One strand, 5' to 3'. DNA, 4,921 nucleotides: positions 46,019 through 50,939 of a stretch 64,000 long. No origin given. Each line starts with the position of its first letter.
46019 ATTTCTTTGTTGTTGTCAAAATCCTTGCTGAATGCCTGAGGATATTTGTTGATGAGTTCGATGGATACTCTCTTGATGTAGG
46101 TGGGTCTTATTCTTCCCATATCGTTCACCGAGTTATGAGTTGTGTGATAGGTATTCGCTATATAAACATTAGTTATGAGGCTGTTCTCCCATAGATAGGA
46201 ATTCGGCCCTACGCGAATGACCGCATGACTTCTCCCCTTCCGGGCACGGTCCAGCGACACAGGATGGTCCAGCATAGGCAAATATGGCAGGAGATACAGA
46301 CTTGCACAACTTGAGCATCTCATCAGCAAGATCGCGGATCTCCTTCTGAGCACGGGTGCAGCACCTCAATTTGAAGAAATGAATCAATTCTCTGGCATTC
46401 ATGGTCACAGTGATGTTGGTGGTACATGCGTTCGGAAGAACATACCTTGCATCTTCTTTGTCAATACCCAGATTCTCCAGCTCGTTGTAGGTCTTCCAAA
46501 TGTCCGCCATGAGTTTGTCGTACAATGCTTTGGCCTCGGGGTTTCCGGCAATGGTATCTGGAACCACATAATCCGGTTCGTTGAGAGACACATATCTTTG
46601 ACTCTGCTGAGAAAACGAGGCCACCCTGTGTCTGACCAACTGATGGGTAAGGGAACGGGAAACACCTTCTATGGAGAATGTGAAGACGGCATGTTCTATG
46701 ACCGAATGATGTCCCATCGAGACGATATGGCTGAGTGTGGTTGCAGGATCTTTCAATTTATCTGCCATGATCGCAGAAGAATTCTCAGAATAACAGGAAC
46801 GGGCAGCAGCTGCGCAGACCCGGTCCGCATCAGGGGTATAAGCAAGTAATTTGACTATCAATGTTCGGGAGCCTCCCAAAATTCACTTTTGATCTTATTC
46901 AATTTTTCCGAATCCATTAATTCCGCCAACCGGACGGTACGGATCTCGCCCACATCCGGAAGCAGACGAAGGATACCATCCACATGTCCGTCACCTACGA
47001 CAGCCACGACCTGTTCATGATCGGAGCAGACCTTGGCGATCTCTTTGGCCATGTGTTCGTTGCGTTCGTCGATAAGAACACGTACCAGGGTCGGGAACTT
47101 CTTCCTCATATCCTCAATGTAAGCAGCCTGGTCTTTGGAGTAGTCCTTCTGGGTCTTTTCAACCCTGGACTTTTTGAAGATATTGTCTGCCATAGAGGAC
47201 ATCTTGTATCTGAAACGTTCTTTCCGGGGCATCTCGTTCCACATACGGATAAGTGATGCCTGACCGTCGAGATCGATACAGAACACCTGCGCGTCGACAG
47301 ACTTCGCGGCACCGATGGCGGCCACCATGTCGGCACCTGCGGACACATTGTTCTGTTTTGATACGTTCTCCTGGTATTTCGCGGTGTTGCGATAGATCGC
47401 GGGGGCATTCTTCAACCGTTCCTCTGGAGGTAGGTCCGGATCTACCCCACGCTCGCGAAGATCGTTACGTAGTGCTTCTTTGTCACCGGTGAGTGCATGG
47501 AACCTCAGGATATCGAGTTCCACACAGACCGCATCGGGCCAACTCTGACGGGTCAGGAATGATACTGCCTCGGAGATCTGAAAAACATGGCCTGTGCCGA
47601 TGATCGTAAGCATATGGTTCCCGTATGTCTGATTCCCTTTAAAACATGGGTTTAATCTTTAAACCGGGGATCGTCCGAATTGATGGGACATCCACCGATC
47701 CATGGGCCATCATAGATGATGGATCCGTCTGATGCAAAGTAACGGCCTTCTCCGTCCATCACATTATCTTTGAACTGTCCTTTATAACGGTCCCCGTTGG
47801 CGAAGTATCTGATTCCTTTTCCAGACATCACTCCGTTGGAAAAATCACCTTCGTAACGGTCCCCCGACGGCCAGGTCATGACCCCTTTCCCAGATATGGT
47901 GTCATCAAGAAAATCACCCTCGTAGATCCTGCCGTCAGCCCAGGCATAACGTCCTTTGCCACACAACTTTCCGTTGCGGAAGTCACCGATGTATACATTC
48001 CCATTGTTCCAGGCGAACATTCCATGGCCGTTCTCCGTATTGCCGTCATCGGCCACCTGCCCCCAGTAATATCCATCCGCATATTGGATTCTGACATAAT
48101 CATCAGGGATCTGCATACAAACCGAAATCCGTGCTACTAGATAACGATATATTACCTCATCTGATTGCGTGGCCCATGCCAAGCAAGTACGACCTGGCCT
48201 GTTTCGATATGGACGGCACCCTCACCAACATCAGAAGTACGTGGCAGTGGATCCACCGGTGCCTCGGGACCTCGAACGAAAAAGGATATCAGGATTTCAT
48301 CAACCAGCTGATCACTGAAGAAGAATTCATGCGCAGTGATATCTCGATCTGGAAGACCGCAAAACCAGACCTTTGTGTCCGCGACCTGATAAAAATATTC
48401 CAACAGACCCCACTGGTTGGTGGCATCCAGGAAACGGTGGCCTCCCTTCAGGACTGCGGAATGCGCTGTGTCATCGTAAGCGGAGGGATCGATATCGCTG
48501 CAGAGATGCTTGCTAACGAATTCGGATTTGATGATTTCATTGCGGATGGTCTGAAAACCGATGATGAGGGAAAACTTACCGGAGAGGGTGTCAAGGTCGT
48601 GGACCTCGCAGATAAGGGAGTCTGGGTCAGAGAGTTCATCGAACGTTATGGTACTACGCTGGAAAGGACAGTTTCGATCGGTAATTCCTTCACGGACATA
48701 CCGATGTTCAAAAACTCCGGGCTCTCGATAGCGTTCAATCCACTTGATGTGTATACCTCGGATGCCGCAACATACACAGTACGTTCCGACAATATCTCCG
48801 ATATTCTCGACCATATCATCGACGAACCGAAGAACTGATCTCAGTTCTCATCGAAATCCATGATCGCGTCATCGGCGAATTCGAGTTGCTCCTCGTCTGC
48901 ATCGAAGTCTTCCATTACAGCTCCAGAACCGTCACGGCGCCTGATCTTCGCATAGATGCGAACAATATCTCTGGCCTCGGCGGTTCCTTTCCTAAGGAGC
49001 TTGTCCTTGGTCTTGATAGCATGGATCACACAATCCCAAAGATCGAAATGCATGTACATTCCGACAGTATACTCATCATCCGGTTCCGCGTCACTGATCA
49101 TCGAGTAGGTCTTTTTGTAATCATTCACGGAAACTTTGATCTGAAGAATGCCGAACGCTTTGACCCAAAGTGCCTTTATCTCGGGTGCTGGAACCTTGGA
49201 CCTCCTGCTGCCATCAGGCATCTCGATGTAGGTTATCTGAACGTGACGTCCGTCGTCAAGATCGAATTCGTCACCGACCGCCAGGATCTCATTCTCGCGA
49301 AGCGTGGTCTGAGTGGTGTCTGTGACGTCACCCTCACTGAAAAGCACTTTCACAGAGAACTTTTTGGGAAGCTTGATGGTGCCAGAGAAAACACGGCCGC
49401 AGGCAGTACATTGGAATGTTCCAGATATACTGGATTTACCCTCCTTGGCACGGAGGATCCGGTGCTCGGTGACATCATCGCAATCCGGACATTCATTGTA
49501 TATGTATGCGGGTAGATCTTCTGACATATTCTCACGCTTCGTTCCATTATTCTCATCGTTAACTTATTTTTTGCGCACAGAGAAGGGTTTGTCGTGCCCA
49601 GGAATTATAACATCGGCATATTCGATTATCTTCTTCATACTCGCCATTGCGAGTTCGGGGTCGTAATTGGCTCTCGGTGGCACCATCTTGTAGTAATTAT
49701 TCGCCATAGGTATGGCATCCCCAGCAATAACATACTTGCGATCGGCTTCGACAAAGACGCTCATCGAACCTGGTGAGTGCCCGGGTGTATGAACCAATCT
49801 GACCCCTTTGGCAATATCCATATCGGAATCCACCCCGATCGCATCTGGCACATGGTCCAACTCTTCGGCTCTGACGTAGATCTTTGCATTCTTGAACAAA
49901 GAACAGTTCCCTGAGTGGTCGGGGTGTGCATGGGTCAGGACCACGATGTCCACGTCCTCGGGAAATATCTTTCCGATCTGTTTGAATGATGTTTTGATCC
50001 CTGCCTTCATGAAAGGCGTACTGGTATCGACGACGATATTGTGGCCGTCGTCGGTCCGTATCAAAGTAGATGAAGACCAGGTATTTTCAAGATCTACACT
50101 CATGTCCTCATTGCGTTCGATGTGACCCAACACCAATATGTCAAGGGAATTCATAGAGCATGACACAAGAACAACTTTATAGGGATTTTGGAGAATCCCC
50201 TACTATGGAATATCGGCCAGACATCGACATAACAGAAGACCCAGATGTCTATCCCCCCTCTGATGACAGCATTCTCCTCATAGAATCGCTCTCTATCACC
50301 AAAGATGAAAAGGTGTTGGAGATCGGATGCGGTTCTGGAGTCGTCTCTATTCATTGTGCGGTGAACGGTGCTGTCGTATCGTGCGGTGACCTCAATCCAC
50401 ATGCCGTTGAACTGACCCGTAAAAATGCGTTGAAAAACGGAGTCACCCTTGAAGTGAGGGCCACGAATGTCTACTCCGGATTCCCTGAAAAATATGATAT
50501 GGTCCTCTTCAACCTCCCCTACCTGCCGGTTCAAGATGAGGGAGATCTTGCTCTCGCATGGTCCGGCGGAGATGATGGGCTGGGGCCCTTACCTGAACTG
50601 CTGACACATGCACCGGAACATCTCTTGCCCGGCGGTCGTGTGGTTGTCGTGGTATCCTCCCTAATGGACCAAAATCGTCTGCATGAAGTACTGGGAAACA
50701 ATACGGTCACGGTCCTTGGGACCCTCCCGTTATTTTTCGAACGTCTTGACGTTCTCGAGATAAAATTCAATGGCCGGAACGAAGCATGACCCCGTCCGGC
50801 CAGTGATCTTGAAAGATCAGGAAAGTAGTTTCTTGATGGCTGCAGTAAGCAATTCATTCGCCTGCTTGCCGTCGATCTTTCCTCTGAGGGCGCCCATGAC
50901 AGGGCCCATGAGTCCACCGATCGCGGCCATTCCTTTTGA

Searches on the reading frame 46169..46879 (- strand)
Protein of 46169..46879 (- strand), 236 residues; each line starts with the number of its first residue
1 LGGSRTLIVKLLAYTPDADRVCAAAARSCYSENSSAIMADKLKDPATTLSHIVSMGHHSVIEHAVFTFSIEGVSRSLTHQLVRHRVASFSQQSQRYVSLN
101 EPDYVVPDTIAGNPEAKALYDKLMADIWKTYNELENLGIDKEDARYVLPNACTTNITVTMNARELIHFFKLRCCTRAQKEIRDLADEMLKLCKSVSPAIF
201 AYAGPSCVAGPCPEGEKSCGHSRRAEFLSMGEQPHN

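Call 40: search_protein_families(library=pfam, proteins=[window:46169-46879:-], max_evalue=0.00001)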
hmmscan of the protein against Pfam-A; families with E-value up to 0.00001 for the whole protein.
window:46169-46879:- (236 aa): 1 family
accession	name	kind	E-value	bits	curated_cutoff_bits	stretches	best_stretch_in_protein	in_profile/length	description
PF02511.20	Thy1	-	2.6e-75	252.9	24.8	1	10-197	1-190/191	Thymidylate synthase complementing protein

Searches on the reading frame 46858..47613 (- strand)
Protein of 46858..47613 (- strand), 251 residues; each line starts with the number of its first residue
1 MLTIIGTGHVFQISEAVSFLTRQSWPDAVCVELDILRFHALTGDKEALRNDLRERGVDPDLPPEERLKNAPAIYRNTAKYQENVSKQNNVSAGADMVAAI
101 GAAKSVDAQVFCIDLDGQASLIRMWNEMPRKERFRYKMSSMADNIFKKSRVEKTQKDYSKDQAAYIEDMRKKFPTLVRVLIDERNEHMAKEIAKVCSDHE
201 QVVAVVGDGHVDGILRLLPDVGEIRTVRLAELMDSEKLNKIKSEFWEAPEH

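Call 40: search_protein_families(library=pfam, proteins=[window:46858-47613:-], max_evalue=0.00001)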
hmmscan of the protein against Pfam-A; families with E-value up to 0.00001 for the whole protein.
window:46858-47613:- (251 aa): 1 family
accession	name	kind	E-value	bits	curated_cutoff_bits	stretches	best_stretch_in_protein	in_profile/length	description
PF01963.22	TraB_PrgY_gumN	-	1e-15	58.8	26.8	1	3-214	13-247/263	TraB/PrgY/gumN family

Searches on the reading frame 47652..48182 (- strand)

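Call 40: search_protein_families(library=pfam, proteins=[window:47652-48182:-], max_evalue=0.00001)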
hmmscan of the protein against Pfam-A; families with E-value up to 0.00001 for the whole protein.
window:47652-48182:- (176 aa): 1 family
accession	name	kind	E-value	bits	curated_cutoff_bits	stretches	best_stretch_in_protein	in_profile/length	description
PF02493.26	MORN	-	3e-29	99.5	22.5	3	110-132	1-23/23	MORN repeat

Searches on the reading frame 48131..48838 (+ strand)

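Call 40: search_protein_families(library=pfam, proteins=[window:48131-48838:+], max_evalue=0.00001)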
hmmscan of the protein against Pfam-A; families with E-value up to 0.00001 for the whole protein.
window:48131-48838:+ (235 aa): 4 families
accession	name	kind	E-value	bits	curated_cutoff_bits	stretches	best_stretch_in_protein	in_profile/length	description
PF12710.13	HAD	-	4e-23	83.2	27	1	24-194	2-189/189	haloacid dehalogenase-like hydrolase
PF00702.32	Hydrolase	-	4.9e-13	50.3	26.4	1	20-197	1-191/191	haloacid dehalogenase-like hydrolase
PF08282.18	Hydrolase_3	-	1.4e-09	38.5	20.9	1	160-221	186-247/255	haloacid dehalogenase-like hydrolase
PF13419.12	HAD_2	-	3.9e-08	34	23.8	1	25-138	3-123/178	Haloacid dehalogenase-like hydrolase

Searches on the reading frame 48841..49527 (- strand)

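Call 41: search_protein_families(library=pfam, proteins=[window:48841-49527:-], max_evalue=0.00001)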
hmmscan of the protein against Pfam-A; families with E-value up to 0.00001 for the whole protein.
window:48841-49527:- (228 aa): 1 family
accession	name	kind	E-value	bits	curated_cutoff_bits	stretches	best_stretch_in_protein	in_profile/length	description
PF19769.4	CPxCG_zf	-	5e-55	186.6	27.2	1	13-194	1-183/183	CPxCG-related zinc finger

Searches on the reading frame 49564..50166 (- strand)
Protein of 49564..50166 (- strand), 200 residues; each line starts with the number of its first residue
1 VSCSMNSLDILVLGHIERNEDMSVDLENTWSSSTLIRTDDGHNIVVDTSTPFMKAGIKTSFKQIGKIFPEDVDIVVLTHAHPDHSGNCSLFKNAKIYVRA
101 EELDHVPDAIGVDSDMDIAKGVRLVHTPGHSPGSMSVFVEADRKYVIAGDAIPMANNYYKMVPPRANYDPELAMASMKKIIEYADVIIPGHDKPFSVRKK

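Call 41: search_protein_families(library=pfam, proteins=[window:49564-50166:-], max_evalue=0.00001)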
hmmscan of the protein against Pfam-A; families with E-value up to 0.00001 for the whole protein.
window:49564-50166:- (200 aa): 1 family
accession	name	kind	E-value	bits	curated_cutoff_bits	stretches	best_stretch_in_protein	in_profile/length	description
PF00753.33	Lactamase_B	-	2.2e-19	70.6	22.7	2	31-105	6-77/196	Metallo-beta-lactamase superfamily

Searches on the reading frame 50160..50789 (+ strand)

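Call 41: search_protein_families(library=pfam, proteins=[window:50160-50789:+], max_evalue=0.00001)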
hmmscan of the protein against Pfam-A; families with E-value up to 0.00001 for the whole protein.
window:50160-50789:+ (209 aa): 5 families
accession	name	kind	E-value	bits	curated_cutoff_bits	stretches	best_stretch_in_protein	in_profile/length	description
PF05175.20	MTS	-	2.7e-18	66.6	23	1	37-183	20-159/170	Methyltransferase small domain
PF06325.19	PrmA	-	3.1e-10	40.5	22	1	40-118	154-233/296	Ribosomal protein L11 methyltransferase (PrmA)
PF13649.12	Methyltransf_25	-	1.1e-07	32.9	27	1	52-124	1-79/97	Methyltransferase domain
PF13847.12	Methyltransf_31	-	2.5e-07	30.9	27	1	47-167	2-113/145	Methyltransferase domain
PF13489.12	Methyltransf_23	-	2.5e-06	27.8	27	0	46-168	20-121/164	Methyltransferase domain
